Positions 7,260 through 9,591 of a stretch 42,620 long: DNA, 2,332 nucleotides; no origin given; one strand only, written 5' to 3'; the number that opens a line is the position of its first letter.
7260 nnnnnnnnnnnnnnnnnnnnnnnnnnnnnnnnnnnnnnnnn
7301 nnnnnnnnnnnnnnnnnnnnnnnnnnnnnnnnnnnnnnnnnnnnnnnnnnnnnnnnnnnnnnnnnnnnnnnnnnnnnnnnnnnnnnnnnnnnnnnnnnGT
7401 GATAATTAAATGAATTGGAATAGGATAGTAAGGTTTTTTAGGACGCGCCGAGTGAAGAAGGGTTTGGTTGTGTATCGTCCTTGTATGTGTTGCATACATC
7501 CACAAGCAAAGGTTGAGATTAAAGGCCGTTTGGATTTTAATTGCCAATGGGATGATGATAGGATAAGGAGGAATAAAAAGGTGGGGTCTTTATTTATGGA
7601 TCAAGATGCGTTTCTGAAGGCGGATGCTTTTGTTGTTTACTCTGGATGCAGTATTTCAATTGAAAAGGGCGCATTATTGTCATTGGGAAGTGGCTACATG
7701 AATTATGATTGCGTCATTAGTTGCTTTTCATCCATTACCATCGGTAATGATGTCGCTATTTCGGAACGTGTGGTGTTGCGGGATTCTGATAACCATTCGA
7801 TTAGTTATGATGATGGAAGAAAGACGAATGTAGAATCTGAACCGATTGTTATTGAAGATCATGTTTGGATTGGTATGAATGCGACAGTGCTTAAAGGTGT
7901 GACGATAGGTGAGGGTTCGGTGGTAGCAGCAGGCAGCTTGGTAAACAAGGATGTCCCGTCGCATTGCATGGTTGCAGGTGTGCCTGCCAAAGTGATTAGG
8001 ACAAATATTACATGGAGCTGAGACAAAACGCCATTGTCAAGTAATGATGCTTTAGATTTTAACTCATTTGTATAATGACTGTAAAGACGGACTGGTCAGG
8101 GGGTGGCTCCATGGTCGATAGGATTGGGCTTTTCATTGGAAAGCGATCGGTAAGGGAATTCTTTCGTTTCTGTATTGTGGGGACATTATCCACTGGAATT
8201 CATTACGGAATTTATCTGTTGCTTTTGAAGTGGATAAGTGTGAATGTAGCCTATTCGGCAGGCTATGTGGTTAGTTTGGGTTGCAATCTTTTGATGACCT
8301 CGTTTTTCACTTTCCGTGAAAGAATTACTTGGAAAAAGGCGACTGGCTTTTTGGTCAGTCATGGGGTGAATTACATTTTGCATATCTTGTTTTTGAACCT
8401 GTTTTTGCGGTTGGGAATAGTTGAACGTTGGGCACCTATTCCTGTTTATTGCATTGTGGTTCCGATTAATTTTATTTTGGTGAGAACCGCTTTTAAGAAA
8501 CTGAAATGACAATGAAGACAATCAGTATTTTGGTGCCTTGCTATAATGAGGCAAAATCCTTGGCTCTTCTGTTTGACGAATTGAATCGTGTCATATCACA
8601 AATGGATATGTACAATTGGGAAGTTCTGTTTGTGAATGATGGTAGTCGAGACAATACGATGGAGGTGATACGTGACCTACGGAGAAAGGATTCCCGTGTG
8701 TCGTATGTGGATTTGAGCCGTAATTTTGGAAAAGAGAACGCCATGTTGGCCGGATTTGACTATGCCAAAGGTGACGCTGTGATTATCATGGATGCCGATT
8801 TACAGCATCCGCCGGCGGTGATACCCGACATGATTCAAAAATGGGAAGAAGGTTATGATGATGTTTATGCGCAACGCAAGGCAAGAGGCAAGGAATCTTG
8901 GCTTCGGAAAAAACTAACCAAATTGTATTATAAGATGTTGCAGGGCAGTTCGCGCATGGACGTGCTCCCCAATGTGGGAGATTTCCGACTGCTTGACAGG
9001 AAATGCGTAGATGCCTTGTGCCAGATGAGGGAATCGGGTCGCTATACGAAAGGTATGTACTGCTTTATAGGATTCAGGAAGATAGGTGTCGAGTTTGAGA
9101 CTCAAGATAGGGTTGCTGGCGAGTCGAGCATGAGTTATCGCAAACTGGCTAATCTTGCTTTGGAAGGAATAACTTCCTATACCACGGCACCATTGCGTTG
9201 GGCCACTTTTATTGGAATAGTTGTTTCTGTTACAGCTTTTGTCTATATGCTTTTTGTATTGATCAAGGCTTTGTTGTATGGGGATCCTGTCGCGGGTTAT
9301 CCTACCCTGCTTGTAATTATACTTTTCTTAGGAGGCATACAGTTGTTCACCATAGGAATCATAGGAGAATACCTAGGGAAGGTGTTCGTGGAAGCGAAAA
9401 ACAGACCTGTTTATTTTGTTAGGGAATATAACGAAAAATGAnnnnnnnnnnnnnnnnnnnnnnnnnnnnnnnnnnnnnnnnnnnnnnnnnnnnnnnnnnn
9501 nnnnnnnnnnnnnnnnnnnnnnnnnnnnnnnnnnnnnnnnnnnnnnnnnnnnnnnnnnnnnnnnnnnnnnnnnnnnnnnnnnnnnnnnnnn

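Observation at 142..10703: Arn/Gtr-like lipid-carrier glycosylation machinery combined with dTDP-Fuc4N(Ac) genes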

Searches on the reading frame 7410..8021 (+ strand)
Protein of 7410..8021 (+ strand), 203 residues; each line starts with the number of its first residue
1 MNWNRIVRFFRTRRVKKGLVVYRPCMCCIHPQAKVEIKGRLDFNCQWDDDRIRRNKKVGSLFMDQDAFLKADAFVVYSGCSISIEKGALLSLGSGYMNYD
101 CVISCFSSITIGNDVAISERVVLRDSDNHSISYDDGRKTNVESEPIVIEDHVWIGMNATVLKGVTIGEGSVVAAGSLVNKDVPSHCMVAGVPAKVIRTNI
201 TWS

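Call 4: search_protein_families(library=pfam, proteins=[window:7410-8021:+], max_evalue=0.01)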
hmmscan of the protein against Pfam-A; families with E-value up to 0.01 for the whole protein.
window:7410-8021:+ (203 aa): 2 families
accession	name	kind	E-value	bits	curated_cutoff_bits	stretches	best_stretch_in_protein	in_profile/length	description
PF00132.30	Hexapep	-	1e-11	44.5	27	1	146-179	2-35/36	Bacterial transferase hexapeptide (six repeats)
PF14602.12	Hexapep_2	-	5.7e-09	36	27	1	145-179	1-33/34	Hexapeptide repeat of succinyl-transferase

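Call 5: search_protein_families(library=ncbifam, proteins=[window:7410-8021:+], max_evalue=0.01)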
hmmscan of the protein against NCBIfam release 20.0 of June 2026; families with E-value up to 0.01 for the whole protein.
window:7410-8021:+ (203 aa): 46 families (the best 25 are shown)
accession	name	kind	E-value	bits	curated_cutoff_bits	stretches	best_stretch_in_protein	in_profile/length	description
NF007240.0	PRK09677.1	equivalog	2.7e-23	82.5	243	1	79-198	55-183/192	putative lipopolysaccharide biosynthesis O-acetyl transferase WbbJ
NF007076.0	PRK09527.1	equivalog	1e-20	74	347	1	14-198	8-184/203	galactoside O-acetyltransferase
NF007499.0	PRK10092.1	equivalog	1.2e-19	70.9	314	1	82-197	66-181/183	maltose O-acetyltransferase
TIGR03532.1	DapD_Ac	equivalog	5.3e-19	68.8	231.75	1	142-197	157-212/231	2,3,4,5-tetrahydropyridine-2,6-dicarboxylate N-acetyltransferase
NF007797.0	PRK10502.1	subfamily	8e-19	68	192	1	100-199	84-179/183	WcaF family extracellular polysaccharide biosynthesis acetyltransferase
TIGR03308.1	phn_thr-fam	hypoth_equivalog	1.4e-16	61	201.65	1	141-199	104-162/204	phosphonate metabolim protein, transferase hexapeptide repeat family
TIGR03570.1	NeuD_NnaD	subfamily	3.3e-16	59.5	160.8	1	146-194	154-202/202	NeuD/PglB/VioB family sugar acetyltransferase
NF050158.1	CarbAnhydGPos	equivalog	4e-15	55.9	250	1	101-198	40-142/172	gamma carbonic anhydrase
NF058585.1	HptprglPActTf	PfamEq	4.3e-15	55.7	300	1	146-199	107-160/172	heptaprenylglyceryl phosphate O-acetyltransferase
NF041874.1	EPS_EpsC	equivalog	1e-14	54.6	150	1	108-198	81-166/168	serine O-acetyltransferase EpsC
TIGR04008.1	WcaF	equivalog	6.5e-14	52.2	326.3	1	88-199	70-178/180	colanic acid biosynthesis acetyltransferase WcaF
NF000311.1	Vat_ABCDEFH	equivalog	1.5e-12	47.6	300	1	146-198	111-163/201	Vat family streptogramin A O-acetyltransferase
NF033468.1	stregram_VatI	exception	5.2e-12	46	415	1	146-199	113-166/208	streptogramin A O-acetyltransferase Vat(I)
NF000490.1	chloram_CatB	equivalog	1.5e-11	44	350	1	134-199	99-164/210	type B chloramphenicol O-acetyltransferase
NF000504.1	stregram_VatH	exception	2e-11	44.2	475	1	147-199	119-171/216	streptogramin A O-acetyltransferase Vat(H)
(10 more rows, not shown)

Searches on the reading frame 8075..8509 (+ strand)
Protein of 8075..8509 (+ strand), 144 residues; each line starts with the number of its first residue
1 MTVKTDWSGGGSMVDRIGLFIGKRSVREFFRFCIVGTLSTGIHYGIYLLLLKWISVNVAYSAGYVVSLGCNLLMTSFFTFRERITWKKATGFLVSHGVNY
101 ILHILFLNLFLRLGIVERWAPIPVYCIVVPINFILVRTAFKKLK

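Call 4: search_protein_families(library=pfam, proteins=[window:8075-8509:+], max_evalue=0.01)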
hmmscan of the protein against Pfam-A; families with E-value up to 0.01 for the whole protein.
window:8075-8509:+ (144 aa): 2 families
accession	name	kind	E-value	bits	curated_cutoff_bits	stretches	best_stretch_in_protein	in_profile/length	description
PF04138.20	GtrA_DPMS_TM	-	6.1e-16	59.1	26.1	1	31-138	1-114/117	GtrA/DPMS, transmembrane domain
PF00892.27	EamA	-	0.0077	17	28.2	1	22-95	53-126/135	EamA-like transporter family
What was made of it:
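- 8075..8509 (+): GtrA-family small membrane protein (candidate Und-P-sugar flippase of cassette B). PF04138 scores 59 bits (call 4).
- On GtrA (PF04138) for 8075-8509: 59.1 bits against a cut-off of 26.1 (call 4).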

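Call 5: search_protein_families(library=ncbifam, proteins=[window:8075-8509:+], max_evalue=0.01)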
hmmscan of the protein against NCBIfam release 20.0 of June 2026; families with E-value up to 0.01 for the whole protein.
window:8075-8509:+ (144 aa): 0 families

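Call 84: search_protein_families(library=phrogs, proteins=[window:8075-8509:+], max_evalue=0.01)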
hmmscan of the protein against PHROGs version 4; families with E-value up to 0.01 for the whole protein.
window:8075-8509:+ (144 aa): 1 family
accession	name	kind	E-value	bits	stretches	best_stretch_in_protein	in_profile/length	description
phrog_33613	-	unknown function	0.0024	19.3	1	26-97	4-78/146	-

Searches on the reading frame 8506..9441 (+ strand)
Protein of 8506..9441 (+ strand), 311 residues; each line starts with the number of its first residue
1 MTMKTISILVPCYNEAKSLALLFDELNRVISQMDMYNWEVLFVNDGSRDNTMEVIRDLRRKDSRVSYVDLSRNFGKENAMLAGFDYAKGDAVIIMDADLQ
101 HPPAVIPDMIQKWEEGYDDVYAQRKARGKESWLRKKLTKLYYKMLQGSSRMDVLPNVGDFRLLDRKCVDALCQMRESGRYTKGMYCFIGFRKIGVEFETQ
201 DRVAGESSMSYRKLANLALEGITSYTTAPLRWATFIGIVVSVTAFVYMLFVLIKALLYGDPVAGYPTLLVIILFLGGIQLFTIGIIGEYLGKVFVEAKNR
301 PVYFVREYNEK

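Call 4: search_protein_families(library=pfam, proteins=[window:8506-9441:+], max_evalue=0.01)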
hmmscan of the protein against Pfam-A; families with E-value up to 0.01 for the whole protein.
window:8506-9441:+ (311 aa): 4 families
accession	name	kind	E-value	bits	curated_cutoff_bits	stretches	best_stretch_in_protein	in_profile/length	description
PF00535.33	Glycos_transf_2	-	1.9e-37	129.2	23.3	1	7-169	1-165/168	Glycosyl transferase family 2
PF13641.12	Glyco_tranf_2_3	-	1.7e-07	32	27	1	6-173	3-176/230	Glycosyltransferase like family 2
PF10111.15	Glyco_tranf_2_2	-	2.1e-07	31.2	27.3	1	23-99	16-92/276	Glycosyltransferase like family 2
PF13506.12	Glyco_transf_21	-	0.00091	19.2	21.7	1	76-131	18-74/174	Glycosyl transferase family 21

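Call 5: search_protein_families(library=ncbifam, proteins=[window:8506-9441:+], max_evalue=0.01)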
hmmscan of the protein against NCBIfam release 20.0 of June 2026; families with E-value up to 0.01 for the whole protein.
window:8506-9441:+ (311 aa): 22 families
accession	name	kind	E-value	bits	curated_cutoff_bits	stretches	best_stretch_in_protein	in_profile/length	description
NF047588.1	GlcsyltransPgfSStrep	equivalog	9.5e-92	307.5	500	1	6-309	3-306/308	glycosyltransferase PgfS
NF007986.1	PRK10714.1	equivalog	4.4e-56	190.2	529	1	3-307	5-310/316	undecaprenyl-phosphate 4-deoxy-4-formamido-L-arabinose transferase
TIGR03937.1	PgaC_IcaA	equivalog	9.2e-20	71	422.3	1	3-101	44-138/407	poly-beta-1,6-N-acetyl-D-glucosamine synthase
NF050050.1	ProtGlycPglI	equivalog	4.7e-12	45.9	500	1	4-123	2-118/306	GalNAc(5)-diNAcBac-PP-undecaprenol beta-1,3-glucosyltransferase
TIGR04242.1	nodulat_NodC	equivalog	7.4e-12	44.9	550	1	4-137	48-182/395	chitooligosaccharide synthase NodC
NF007482.0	PRK10073.1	equivalog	1.7e-11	43.7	423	1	4-111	6-108/334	glycosyltransferase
TIGR04283.1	glyco_like_mftF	equivalog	2e-11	43.9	182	1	6-113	1-97/221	TIGR04283 family arsenosugar biosynthesis glycosyltransferase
NF041875.1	EPS_EpsD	equivalog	3.4e-11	43.1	370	1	6-120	1-111/325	exopolysaccharide biosynthesis glycosyltransferase EpsD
NF047683.1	TeichurnBiosyTuaG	equivalog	3.5e-10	39.9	400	1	4-100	6-98/252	teichuronic acid biosynthesis protein TuaG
TIGR04182.1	glyco_TIGR04182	equivalog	5.5e-10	39.1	325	1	6-134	2-119/293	S-layer glycoprotein N-glycosyltransferase AglJ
NF038302.1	EPS_HpsE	equivalog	1.9e-08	33.6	300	1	6-98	3-96/307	hormogonium polysaccharide biosynthesis glycosyltransferase HpsE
NF058614.1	PPMAGASynPpgS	equivalog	4.4e-08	32.8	370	1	8-171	4-165/226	polyprenyl-phospho-N-acetylgalactosaminyl synthase PpgS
TIGR03111.1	glyc2_xrt_Gpos1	hypoth_equivalog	9.5e-08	31.2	363.95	1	4-145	49-187/439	TIGR03111 family XrtG-associated glycosyltransferase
NF045692.1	OglycostaseCruG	equivalog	2.4e-07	30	600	1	3-120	40-160/386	2'-O-glycosyltransferase CruG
NF010496.0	PRK13915.1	equivalog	2.7e-07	30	262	1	3-106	30-135/307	glucosyl-3-phosphoglycerate synthase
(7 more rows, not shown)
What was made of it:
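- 8506..9441 (+): GtrB-type polyprenyl-phosphate glycosyltransferase (GT2 domain plus C-terminal TM helices). GT2 scores 129 bits, PgfS 307 bits and ArnC 190 bits (calls 4, 5).
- On GtrB/ArnC/DPMS-type polyprenyl-phosphate GT2 (8506-9441): PgfS scores 307 bits over residues 6-309 and ArnC 190 bits over 3-307 (calls 4, 5).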

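Call 84: search_protein_families(library=phrogs, proteins=[window:8506-9441:+], max_evalue=0.01)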
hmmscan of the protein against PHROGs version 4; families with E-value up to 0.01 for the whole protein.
window:8506-9441:+ (311 aa): 4 families
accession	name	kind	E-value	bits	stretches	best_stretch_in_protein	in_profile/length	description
phrog_841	-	moron, auxiliary metabolic gene and host takeover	1.2e-107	361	1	4-309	2-307/309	GtrB-like O-antigen conversion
phrog_34335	-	moron, auxiliary metabolic gene and host takeover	3.2e-82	278.3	1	6-307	3-303/825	GtrB glycosyltransferase for O-antigen conversion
phrog_13126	-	moron, auxiliary metabolic gene and host takeover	0.0016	18.7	1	39-120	28-112/394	beta-1,4-glycosyltransferase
phrog_22739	-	moron, auxiliary metabolic gene and host takeover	0.0049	16.9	1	3-104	1-101/327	GtrB-like O-antigen conversion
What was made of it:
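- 8506..9441 (+): PHROG GtrB-like scores 361 bits (call 84).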
